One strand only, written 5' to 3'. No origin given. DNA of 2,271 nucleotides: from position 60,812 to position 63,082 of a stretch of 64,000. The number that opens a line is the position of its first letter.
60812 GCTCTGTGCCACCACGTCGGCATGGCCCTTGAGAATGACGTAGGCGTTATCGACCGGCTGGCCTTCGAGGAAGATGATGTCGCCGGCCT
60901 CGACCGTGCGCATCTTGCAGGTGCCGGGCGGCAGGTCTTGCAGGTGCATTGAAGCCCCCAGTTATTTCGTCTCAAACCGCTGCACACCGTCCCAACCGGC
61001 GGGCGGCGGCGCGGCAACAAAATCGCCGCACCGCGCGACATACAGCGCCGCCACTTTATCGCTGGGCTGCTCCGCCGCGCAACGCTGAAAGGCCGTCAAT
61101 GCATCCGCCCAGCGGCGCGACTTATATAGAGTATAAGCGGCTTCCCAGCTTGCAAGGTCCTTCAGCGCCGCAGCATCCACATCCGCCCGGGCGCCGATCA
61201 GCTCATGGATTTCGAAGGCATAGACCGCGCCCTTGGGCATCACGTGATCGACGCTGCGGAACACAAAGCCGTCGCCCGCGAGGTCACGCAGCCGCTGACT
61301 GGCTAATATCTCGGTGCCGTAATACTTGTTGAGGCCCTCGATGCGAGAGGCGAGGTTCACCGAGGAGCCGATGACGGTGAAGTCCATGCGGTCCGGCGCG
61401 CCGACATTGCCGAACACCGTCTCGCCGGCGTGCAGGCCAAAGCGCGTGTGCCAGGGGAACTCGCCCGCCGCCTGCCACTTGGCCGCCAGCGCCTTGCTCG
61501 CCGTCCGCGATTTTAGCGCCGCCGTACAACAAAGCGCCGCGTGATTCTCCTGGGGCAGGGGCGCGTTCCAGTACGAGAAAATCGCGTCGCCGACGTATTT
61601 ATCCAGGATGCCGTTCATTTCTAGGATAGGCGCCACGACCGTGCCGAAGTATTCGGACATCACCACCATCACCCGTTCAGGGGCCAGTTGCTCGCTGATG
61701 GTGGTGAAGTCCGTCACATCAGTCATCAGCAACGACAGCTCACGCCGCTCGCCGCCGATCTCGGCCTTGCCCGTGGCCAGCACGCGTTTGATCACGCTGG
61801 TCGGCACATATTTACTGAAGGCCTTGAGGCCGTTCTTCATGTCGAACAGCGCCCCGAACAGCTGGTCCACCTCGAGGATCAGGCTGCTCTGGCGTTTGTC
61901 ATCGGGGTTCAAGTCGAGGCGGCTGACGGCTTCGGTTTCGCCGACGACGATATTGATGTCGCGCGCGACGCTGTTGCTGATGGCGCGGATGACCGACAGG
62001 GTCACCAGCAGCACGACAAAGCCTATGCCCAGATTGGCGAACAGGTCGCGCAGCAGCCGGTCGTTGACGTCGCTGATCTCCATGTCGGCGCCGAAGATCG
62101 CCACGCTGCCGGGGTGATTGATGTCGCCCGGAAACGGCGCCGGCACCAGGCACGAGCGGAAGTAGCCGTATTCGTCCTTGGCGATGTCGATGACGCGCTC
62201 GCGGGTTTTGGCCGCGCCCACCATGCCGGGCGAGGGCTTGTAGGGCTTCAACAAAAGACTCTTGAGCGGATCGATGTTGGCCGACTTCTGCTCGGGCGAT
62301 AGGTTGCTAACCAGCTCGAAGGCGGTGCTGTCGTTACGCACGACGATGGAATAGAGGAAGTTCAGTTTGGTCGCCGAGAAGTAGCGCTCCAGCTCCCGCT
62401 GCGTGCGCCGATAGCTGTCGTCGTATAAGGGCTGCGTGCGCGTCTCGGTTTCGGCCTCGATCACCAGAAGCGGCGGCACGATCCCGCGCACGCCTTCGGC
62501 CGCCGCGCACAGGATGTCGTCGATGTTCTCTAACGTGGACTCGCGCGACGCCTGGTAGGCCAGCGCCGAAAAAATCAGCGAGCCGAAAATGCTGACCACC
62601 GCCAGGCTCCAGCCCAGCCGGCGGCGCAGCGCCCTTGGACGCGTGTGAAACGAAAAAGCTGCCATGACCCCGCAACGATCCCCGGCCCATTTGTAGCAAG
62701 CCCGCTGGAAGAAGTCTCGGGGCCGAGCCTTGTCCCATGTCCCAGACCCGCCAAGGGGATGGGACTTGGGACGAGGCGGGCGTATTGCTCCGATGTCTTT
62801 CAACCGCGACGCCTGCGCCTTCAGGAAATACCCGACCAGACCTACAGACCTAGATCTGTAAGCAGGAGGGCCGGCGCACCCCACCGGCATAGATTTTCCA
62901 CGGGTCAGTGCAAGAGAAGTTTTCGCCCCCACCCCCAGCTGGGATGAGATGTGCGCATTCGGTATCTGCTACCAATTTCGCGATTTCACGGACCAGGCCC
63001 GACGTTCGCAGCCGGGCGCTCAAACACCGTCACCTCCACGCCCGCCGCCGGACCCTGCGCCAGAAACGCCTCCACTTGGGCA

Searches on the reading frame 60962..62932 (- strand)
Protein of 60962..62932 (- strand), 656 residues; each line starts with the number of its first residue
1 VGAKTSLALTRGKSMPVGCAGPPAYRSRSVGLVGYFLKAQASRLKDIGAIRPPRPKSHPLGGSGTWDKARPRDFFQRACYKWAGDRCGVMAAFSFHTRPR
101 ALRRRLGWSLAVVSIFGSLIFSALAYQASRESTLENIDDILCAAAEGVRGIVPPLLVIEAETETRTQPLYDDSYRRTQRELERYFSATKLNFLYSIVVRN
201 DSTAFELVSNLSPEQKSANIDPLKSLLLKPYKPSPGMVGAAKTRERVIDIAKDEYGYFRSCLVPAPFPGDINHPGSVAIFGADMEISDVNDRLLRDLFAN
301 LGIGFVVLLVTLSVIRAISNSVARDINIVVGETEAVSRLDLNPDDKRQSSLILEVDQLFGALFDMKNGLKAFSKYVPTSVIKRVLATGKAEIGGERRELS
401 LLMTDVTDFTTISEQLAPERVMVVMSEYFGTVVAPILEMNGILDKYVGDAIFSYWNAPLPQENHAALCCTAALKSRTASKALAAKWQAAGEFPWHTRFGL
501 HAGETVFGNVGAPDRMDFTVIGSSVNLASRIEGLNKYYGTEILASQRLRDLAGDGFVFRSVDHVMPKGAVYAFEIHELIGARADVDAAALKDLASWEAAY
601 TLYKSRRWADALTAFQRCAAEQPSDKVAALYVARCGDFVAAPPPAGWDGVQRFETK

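Call 60: search_protein_families(library=pfam, proteins=[window:60962-62932:-], max_evalue=0.00001)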
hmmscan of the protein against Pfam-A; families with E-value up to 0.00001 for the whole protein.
window:60962-62932:- (656 aa): 1 family
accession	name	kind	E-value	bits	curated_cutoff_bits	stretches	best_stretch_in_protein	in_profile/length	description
PF00211.25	Guanylate_cyc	-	5.3e-10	39.6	21.9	1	398-536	8-141/183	Adenylate and Guanylate cyclase catalytic domain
